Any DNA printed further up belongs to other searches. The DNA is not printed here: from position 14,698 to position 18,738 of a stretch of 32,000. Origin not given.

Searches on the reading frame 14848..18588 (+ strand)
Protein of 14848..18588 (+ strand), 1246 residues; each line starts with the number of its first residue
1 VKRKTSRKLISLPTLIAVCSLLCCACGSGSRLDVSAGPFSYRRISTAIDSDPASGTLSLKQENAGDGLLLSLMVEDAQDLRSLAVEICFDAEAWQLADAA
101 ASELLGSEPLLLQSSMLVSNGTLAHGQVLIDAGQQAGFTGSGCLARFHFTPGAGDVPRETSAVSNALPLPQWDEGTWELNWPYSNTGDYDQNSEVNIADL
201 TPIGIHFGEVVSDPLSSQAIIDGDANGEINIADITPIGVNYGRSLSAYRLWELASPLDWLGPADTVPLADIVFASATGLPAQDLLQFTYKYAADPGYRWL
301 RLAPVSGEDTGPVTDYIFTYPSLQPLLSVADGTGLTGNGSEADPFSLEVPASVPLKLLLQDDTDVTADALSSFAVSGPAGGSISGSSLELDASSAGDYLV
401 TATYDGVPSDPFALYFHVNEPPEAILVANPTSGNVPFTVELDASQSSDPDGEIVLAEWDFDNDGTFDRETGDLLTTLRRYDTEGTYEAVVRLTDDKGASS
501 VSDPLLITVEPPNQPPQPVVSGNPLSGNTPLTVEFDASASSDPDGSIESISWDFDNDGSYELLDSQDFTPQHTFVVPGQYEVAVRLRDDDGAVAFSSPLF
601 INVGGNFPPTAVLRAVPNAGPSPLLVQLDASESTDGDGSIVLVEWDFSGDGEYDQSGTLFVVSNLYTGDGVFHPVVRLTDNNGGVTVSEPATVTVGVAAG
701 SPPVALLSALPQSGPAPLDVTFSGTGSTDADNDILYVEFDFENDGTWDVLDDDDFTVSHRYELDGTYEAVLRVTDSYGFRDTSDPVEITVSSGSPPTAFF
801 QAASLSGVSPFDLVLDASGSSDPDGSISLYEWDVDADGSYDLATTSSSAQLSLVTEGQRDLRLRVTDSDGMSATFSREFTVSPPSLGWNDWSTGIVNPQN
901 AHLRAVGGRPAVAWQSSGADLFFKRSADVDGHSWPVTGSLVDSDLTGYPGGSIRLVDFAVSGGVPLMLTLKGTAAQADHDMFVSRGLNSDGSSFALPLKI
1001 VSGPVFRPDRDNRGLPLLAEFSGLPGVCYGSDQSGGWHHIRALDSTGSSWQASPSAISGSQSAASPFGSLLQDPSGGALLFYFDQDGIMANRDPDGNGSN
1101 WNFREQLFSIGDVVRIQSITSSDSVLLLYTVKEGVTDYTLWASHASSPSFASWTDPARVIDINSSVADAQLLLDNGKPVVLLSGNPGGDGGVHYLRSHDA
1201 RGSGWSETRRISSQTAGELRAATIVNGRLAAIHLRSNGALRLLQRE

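Call 5: search_protein_families(library=pfam, proteins=[window:14848-18588:+], max_evalue=1)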
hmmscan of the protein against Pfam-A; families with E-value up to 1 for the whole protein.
window:14848-18588:+ (1246 aa): 12 families
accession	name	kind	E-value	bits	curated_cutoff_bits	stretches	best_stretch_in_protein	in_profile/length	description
PF18911.6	PKD_4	-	6.8e-56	186.7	27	5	513-594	1-76/85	PKD domain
PF00801.26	PKD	-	6.1e-31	106.7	23.5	5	520-594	4-73/80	PKD domain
PF22352.2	K319L-like_PKD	-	7.5e-17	61.6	27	3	813-874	14-77/84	K319L-like, PKD domain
PF21027.3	Sde0182_C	-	1.7e-06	29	27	1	438-458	1-21/83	Cellulose-binding protein Sde0182, C-terminal domain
PF19077.6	Big_13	-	7.4e-06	26.8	27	1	721-790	30-100/102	Bacterial Ig-like domain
PF08329.16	ChitinaseA_N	-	0.0002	21.5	21.2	0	479-509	78-107/133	Chitinase A, N-terminal domain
PF15418.12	DUF4625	-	0.0019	18.9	27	0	482-500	104-122/131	Domain of unknown function (DUF4625)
PF00028.23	Cadherin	-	0.013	16.3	28.8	0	467-509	47-90/93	Cadherin domain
PF24107.1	DUF7382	-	0.058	13.7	27.4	0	853-871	14-32/65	Domain of unknown function (DUF7382)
PF06832.18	BiPBP_C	-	0.24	11.8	26.8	0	832-874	48-87/90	Penicillin-Binding Protein C-terminus Family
PF17963.7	Big_9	-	0.48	11.8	23.6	0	518-594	4-82/89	Bacterial Ig domain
PF20009.4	GEVED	-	0.83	11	24.4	0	459-476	7-24/78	GEVED domain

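Call 17: search_protein_families(library=ncbifam, proteins=[window:14848-18588:+], max_evalue=0.1)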
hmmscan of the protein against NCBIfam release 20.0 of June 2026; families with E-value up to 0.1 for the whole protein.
window:14848-18588:+ (1246 aa): 3 families
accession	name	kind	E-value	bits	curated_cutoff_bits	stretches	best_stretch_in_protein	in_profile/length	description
NF038112.1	myxo_dep_M36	subfamily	1.5e-07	28.9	1500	2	417-646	1284-1511/1604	myxosortase-dependent M36 family metallopeptidase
NF058578.1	CPR_pilus_PamR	equivalog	3.2e-07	29.5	300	1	564-595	200-231/297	pilus system RbmA-like protein PamR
TIGR03769.1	P_ac_wall_RPT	domain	0.0055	17.2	30.9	0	573-594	8-31/41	TIGR03769 domain-containing protein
